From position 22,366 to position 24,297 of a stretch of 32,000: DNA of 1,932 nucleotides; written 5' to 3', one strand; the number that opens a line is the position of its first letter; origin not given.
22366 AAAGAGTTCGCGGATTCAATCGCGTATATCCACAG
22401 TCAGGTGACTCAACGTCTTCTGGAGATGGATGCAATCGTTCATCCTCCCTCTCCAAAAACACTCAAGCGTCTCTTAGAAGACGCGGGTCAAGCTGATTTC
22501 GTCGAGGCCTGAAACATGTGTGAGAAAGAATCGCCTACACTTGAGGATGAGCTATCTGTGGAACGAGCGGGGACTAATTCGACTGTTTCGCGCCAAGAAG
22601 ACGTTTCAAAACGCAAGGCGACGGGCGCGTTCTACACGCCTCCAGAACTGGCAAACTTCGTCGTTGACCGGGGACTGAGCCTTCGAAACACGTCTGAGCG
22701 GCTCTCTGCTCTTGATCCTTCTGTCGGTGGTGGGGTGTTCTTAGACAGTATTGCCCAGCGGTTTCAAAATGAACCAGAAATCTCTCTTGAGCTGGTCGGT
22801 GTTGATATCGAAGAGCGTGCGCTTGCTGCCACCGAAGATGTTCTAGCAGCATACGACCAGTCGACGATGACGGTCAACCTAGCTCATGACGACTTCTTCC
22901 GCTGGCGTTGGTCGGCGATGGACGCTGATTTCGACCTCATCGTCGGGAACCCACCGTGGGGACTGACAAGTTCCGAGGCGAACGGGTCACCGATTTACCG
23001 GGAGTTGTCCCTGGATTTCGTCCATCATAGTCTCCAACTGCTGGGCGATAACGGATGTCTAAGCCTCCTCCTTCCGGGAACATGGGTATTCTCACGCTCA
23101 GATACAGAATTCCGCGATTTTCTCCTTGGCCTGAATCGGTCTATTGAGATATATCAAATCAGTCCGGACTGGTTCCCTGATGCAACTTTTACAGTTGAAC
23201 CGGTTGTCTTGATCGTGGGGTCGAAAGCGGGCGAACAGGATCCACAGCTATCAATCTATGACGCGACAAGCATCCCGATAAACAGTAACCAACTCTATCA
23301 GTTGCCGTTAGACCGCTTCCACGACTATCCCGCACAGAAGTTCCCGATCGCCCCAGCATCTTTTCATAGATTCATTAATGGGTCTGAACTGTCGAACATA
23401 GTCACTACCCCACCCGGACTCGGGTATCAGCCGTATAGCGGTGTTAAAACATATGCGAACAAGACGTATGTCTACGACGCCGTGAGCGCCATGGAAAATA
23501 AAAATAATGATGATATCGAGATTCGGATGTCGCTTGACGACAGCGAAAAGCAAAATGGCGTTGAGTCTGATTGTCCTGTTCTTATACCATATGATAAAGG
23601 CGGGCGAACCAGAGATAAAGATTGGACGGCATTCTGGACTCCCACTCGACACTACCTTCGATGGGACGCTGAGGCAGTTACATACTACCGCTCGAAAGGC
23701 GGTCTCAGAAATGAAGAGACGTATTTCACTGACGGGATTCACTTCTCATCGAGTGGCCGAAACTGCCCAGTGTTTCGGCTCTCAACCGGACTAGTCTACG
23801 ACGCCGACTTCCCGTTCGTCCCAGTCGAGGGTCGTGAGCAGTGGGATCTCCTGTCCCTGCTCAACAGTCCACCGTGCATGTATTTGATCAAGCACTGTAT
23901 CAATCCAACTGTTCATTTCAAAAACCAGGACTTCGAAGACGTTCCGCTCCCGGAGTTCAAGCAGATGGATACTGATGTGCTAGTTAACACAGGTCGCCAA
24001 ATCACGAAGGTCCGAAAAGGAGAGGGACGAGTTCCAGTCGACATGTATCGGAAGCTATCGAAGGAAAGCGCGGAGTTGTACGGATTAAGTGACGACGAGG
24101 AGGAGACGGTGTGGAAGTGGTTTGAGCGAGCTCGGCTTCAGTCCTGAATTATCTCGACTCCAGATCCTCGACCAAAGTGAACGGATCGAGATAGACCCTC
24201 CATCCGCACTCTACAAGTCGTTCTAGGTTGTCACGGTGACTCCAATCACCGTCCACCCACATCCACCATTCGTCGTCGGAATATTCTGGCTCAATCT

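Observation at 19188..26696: Unclassified methyltransferase-linked module beside CRISPR-Cas: two dissimilar MTases converging on a two-gene operon of unknown proteins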

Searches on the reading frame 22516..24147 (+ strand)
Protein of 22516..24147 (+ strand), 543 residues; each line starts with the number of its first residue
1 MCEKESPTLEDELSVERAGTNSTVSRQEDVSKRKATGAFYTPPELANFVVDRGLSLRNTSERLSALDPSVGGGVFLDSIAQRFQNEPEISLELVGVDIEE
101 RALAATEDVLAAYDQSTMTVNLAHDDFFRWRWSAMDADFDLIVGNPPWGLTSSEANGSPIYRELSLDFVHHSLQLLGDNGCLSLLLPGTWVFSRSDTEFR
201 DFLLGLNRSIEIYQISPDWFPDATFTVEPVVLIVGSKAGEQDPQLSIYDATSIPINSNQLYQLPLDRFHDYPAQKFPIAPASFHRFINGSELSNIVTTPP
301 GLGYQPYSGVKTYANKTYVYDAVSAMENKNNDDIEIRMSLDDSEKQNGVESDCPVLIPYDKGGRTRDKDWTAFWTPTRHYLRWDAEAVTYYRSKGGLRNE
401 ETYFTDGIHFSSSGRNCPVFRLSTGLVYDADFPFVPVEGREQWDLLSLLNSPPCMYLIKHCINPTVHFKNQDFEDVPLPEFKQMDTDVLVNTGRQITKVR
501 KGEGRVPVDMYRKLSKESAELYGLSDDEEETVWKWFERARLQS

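Call 3: search_protein_families(library=pfam, proteins=[window:22516-24147:+], max_evalue=0.1)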
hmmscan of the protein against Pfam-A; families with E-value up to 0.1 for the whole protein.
window:22516-24147:+ (543 aa): 8 families
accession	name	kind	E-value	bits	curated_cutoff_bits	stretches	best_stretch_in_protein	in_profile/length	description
PF02384.22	N6_Mtase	-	9.7e-12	45.3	20.4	1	32-194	21-191/311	N-6 DNA Methylase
PF07669.17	Eco57I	-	4.4e-10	40.3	25.3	1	125-215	56-165/171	Eco57I restriction-modification methylase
PF01170.24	UPF0020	-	0.00054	20.2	22.3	1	80-164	66-148/197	RMKL-like, methyltransferase domain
PF13649.12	Methyltransf_25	-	0.0024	18.9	27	1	66-144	2-70/97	Methyltransferase domain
PF05175.20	MTS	-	0.0036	17.4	23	1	66-183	36-137/170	Methyltransferase small domain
PF08242.18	Methyltransf_12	-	0.012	16.7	30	1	71-143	6-70/98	Methyltransferase domain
PF00578.27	AhpC-TSA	-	0.031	14.7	26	1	464-541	6-82/124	AhpC/TSA family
PF11604.15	CusF_Ec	-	0.038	14.3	27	1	112-140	10-38/72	Copper binding periplasmic protein CusF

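Call 4: search_protein_families(library=padloc, proteins=[window:22516-24147:+], max_evalue=0.1)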
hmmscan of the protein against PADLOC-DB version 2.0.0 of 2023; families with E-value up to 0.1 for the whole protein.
window:22516-24147:+ (543 aa): 51 families (the best 25 are shown)
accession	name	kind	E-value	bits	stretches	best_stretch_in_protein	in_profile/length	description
PDLC03267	MTase_II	-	8.8e-24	82.3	2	28-148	5-116/539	Type II methyltransferase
PDLC04134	mad2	-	2.9e-17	60.7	1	31-251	265-460/492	mads_2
PDLC03226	MTase_II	-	3.3e-16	57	1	22-152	2-142/579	Type II methyltransferase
PDLC03335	MTase_II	-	4.2e-13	46.8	1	32-216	75-285/607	Type II methyltransferase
PDLC03600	REase_MTase_IIG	-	5.3e-13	45.8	1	163-485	530-849/1205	Type IIG restriction enzyme-methyltransferase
PDLC03347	MTase_II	-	2.2e-12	44.5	2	345-477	293-421/488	Type II methyltransferase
PDLC03719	oMTase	-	2.4e-12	44.6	1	24-207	13-186/387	orphan methyltransferase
PDLC03293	MTase_II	-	2.4e-12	44.4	1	30-224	10-198/427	Type II methyltransferase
PDLC02521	PglX|PglXI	-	2.9e-12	43.4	1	162-489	514-840/1174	PglX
PDLC03258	MTase_II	-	4.5e-12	43.8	1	29-206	13-175/366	Type II methyltransferase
PDLC03338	MTase_II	-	3e-10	37.5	1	30-191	123-305/604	Type II methyltransferase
PDLC03227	MTase_II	-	3.3e-10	37.5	1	24-267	15-268/494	Type II methyltransferase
PDLC03310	MTase_II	-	1.5e-08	31.9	1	30-152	4-123/475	Type II methyltransferase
PDLC03356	MTase_II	-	1.8e-08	31.7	1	27-191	101-263/545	Type II methyltransferase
PDLC03366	MTase_II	-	5.8e-08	29.9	2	32-100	18-81/568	Type II methyltransferase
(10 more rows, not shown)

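Call 5: search_protein_families(library=ncbifam, proteins=[window:22516-24147:+], max_evalue=0.1)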
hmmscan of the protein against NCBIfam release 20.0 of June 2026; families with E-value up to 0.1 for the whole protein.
window:22516-24147:+ (543 aa): 10 families
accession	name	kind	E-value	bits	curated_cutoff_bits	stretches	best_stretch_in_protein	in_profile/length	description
NF033452.1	BREX_1_MTaseX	exception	2.4e-16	58.8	500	1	134-491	503-871/1210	BREX-1 system adenine-specific DNA-methyltransferase PglX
TIGR02987.1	met_A_Alw26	exception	6.6e-14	51.5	353.5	1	34-149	1-123/523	Alw26I/Eco31I/Esp3I family type II restriction adenine-specific DNA-methyltransferase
NF033454.1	BREX_5_MTaseX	exception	5.1e-06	24.3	900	1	162-498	534-861/1404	BREX-5 system adenine-specific DNA-methyltransferase PglX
NF033455.1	BREX_6_MTaseX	exception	6.4e-06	24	900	1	390-484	817-908/1319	BREX-6 system adenine-specific DNA-methyltransferase PglX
TIGR03534.1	RF_mod_PrmC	equivalog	7e-06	25.7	199.1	1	49-148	76-166/253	peptide chain release factor N(5)-glutamine methyltransferase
NF047853.1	tRm6a37MtseTrmN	equivalog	0.0017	18.1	350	1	64-150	46-126/244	tRNA(1)(Val) (adenine(37)-N(6))-methyltransferase TrmN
TIGR03533.1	L3_gln_methyl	equivalog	0.002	17.5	229.7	1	63-148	123-199/284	50S ribosomal protein L3 N(5)-glutamine methyltransferase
TIGR00536.1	hemK_fam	subfamily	0.023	13.8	115.5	1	62-148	115-192/286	HemK family protein methyltransferase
NF047738.1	antiphage_MADS2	equivalog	0.03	12.6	720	1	33-117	307-387/654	methylation-associated defense system DNA methyltransferase MAD2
NF007023.0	PRK09489.1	equivalog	0.039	13.1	295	1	64-148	199-271/342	16S rRNA (guanine(1207)-N(2))-methyltransferase RsmC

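Call 103: search_solved_structures(query=window:22516-24147:+, max_evalue=0.001)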
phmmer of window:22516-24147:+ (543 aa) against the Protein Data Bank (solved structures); distinct sequences matched with E-value up to 0.001: 4.
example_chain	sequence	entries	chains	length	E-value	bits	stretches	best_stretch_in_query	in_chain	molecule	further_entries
7qw5_A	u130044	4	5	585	3.1e-07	32.5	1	24-223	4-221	Modification methylase BseCI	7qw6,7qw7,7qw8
2ibs_A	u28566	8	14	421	0.00028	22.7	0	33-161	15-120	Modification methylase TaqI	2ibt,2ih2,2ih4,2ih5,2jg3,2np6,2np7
1aqj_A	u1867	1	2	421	0.00041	22.2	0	34-161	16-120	ADENINE-N6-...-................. TAQI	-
1aqi_A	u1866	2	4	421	0.00043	22.1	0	34-161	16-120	ADENINE-N6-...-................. TAQI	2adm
